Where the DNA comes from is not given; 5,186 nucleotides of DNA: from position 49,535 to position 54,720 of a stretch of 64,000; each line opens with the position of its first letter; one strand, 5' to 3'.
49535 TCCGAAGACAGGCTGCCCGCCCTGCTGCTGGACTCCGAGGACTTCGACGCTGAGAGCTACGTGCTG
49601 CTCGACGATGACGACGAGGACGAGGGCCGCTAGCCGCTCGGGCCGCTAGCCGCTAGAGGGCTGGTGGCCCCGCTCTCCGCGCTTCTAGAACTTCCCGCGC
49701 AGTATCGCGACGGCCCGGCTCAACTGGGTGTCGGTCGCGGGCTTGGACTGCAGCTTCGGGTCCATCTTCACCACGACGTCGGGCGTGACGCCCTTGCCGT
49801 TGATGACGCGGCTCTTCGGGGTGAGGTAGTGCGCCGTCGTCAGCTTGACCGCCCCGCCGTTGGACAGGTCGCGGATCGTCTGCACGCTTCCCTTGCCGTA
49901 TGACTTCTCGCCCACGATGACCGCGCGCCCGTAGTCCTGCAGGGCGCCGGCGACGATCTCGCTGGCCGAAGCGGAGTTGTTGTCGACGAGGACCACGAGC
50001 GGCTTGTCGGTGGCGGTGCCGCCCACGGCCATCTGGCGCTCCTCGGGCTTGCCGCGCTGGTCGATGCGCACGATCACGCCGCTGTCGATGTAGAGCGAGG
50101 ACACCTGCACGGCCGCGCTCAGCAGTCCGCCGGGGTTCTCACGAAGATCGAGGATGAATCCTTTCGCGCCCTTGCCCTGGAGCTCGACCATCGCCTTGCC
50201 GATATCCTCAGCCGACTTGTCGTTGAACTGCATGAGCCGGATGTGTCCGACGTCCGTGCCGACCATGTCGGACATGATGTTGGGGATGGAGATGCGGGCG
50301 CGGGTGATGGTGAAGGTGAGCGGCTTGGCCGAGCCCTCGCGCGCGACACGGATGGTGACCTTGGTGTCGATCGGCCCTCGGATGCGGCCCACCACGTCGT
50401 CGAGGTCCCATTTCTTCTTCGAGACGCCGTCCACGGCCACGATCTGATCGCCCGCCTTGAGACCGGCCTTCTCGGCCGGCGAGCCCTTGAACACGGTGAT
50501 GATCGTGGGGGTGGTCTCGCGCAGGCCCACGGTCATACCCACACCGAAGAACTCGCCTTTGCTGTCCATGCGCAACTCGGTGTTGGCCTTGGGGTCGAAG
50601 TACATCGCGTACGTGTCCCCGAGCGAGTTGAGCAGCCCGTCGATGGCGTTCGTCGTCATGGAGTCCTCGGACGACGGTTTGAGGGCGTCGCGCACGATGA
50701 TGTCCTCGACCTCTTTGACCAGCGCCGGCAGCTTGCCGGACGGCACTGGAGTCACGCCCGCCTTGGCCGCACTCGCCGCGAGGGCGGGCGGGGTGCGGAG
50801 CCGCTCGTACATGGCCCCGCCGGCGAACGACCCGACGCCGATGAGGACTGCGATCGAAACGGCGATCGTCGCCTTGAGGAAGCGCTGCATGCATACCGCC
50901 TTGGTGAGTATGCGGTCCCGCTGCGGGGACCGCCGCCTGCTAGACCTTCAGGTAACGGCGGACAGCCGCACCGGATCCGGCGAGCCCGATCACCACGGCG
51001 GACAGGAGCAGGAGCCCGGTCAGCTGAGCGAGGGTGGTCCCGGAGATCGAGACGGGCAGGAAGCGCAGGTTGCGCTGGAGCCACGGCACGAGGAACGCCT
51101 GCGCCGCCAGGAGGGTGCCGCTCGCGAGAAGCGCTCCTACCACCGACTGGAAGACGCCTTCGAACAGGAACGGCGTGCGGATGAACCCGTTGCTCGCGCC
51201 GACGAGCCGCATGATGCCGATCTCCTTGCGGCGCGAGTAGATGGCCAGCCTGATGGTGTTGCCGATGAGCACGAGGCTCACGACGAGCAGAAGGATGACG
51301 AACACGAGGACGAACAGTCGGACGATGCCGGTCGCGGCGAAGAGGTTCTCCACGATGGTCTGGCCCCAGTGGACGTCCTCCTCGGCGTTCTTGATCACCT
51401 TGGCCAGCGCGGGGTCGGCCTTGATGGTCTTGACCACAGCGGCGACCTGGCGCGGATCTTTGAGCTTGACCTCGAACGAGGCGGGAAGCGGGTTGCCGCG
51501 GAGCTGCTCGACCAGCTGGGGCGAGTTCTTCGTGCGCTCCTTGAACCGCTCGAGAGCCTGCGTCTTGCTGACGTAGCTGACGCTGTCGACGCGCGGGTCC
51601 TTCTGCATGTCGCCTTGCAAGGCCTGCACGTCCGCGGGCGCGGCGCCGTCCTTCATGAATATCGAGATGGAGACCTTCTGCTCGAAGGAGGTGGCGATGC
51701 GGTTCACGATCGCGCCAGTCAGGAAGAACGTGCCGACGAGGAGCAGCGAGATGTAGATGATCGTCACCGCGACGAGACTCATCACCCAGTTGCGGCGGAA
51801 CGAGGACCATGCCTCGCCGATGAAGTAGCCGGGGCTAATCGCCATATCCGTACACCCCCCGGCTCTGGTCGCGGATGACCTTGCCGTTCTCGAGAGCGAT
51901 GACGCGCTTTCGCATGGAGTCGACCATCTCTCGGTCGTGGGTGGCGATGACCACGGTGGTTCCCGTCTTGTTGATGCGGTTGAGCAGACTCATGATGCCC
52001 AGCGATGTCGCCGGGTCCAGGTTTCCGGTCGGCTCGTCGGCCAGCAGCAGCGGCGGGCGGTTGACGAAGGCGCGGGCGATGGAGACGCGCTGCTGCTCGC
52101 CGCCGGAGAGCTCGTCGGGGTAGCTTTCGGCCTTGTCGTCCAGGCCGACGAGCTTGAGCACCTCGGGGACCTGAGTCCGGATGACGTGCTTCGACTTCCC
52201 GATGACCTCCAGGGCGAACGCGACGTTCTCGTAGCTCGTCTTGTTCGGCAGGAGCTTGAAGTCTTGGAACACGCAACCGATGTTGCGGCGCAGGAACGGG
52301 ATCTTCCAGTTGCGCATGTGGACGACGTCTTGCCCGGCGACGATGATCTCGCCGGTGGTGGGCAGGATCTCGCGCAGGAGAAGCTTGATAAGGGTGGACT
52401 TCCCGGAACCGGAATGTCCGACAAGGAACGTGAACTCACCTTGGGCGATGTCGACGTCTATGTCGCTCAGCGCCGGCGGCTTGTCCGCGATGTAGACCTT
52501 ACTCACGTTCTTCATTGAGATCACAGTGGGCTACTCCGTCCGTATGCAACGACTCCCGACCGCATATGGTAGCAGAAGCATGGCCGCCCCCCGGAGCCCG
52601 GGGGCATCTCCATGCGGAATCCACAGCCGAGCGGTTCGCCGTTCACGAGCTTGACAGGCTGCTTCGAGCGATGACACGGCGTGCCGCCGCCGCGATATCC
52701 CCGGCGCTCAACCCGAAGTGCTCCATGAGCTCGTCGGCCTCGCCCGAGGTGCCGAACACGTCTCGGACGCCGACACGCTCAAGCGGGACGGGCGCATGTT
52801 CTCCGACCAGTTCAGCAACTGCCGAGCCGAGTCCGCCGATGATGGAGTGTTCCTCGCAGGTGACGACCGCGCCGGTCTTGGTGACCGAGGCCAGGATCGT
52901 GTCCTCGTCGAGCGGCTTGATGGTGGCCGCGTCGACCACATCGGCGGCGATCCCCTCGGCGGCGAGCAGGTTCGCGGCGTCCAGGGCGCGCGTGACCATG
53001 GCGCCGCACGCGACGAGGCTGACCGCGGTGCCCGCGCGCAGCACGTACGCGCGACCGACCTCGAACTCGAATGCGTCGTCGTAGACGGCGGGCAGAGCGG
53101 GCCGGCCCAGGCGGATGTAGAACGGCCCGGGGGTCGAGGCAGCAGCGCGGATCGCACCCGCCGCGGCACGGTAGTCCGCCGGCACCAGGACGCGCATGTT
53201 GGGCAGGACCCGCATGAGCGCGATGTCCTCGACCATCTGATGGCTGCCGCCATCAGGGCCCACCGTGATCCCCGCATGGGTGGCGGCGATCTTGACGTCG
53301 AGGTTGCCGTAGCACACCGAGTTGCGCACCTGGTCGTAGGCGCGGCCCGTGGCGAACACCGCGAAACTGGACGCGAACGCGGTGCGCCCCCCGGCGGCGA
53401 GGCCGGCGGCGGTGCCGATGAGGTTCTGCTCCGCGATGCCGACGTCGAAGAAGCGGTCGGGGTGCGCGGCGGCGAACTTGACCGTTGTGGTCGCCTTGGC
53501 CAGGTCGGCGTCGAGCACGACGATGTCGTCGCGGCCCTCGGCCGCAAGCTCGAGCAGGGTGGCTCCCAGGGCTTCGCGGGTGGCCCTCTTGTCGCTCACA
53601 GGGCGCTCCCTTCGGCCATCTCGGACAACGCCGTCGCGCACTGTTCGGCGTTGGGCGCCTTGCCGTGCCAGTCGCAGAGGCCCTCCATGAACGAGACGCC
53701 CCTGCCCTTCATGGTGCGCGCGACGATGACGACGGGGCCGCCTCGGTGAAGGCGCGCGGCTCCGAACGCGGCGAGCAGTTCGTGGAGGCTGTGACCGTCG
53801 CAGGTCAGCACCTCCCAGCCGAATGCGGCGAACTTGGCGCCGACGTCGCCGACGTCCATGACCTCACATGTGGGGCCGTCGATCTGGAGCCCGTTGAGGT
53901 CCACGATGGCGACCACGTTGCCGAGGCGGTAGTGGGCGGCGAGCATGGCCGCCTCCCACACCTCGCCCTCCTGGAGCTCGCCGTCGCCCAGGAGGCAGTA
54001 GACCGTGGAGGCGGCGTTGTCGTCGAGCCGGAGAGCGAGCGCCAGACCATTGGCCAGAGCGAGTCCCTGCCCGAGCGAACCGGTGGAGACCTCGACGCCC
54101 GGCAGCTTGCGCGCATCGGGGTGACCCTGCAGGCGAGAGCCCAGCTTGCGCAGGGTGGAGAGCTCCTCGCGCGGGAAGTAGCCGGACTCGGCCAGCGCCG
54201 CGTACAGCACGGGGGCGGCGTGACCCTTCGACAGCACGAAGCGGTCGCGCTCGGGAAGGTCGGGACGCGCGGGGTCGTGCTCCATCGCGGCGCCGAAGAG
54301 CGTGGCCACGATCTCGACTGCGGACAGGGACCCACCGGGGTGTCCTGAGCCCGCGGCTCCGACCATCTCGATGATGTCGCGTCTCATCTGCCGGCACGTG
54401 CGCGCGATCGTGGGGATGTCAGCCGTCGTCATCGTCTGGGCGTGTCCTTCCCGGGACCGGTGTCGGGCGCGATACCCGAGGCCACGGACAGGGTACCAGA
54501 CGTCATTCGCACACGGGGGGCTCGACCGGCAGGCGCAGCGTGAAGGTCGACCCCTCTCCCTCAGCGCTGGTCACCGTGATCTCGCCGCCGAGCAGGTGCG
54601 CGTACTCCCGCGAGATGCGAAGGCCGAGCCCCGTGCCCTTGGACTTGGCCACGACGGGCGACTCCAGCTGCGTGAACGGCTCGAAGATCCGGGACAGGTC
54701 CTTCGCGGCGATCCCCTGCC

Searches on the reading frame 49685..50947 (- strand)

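Call 16: search_protein_families(library=pfam, proteins=[window:49685-50947:-], max_evalue=0.001)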
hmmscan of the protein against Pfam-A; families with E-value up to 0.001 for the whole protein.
window:49685-50947:- (420 aa): 4 families
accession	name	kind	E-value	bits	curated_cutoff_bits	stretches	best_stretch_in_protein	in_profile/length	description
PF03572.23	Peptidase_S41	-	3e-54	183.5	24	1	232-393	1-165/165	Peptidase family S41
PF17820.7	PDZ_6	-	5.6e-14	52.1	27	1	152-203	5-54/54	PDZ domain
PF00595.29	PDZ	-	1.1e-10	42.2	23.2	1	128-201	7-80/81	PDZ domain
PF13180.12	PDZ_2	-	4e-09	37.1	27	1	137-210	4-76/80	PDZ domain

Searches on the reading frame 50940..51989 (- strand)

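Call 16: search_protein_families(library=pfam, proteins=[window:50940-51989:-], max_evalue=0.001)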
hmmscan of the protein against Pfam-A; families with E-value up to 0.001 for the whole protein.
window:50940-51989:- (349 aa): 2 families
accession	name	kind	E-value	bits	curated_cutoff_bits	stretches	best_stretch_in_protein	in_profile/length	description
PF18075.7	FtsX_ECD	-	9.8e-25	87.4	23.5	1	106-198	1-96/96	FtsX extracellular domain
PF02687.27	FtsX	-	2.3e-16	60.4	25.5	1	229-346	2-115/120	FtsX-like permease C-terminal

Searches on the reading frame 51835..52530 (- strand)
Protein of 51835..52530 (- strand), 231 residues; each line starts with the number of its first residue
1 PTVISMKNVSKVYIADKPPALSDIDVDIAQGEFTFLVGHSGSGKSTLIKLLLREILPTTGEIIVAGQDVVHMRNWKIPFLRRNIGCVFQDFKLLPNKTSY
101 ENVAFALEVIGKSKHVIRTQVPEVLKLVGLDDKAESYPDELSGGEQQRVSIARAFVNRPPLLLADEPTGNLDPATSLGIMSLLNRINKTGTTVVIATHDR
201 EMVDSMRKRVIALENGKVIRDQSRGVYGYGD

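Call 16: search_protein_families(library=pfam, proteins=[window:51835-52530:-], max_evalue=0.001)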
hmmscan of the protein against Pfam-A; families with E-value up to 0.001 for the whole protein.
window:51835-52530:- (231 aa): 6 families
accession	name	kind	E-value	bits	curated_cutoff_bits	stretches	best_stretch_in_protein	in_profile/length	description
PF00005.33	ABC_tran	-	8.8e-37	127.2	25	1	21-168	1-136/137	ABC transporter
PF13304.12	AAA_21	-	3.5e-08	34.3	27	0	124-203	221-303/304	AAA domain, putative AbiEii toxin, Type IV TA system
PF02463.25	SMC_N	-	4.1e-08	33.3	40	1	30-210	23-209/220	RecF/RecN/SMC N terminal domain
PF03193.22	RsgA_GTPase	-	2.6e-05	24.6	30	1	21-62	97-137/174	RsgA GTPase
PF13191.12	AAA_16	-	5.4e-05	24.2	32.6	1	29-85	22-71/167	AAA ATPase domain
PF13555.12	AAA_29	-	0.00014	21.9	27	1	25-48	16-39/61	P-loop containing region of AAA domain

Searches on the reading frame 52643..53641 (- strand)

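Call 62: search_protein_families(library=pfam, proteins=[window:52643-53641:-], max_evalue=0.001)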
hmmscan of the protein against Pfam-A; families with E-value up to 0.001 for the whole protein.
window:52643-53641:- (332 aa): 3 families
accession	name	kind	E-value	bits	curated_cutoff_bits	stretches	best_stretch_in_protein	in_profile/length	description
PF02779.29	Transket_pyr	-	3e-42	144.6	27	1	18-184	2-173/174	Transketolase, pyrimidine binding domain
PF02780.25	Transketolase_C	-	1.2e-35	122.6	25.9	1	196-316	1-124/124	Transketolase, C-terminal domain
PF22613.1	Transketolase_C_1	-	1.9e-08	34.9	27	1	199-311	3-112/113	Transketolase-like TK C-terminal domain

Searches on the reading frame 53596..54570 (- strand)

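Call 16: search_protein_families(library=pfam, proteins=[window:53596-54570:-], max_evalue=0.001)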
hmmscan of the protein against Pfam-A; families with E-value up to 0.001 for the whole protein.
window:53596-54570:- (324 aa): 5 families
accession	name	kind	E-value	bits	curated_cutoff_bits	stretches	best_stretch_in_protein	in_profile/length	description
PF00456.26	Transketolase_N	-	3.3e-58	197.7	22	1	61-313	8-270/334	Transketolase, thiamine diphosphate binding domain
PF13292.11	DXP_synthase_N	-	1.6e-08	34.6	21.2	1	53-230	16-175/274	1-deoxy-D-xylulose-5-phosphate synthase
PF09364.15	XFP_N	-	1.8e-07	30.7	23.7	1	155-267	131-245/364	XFP N-terminal domain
PF00676.26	E1_dh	-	3e-05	23.6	22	1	143-275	81-210/300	Dehydrogenase E1 component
PF02775.26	TPP_enzyme_C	-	0.00025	21.3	21.9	0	163-223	27-79/151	Thiamine pyrophosphate enzyme, C-terminal TPP binding domain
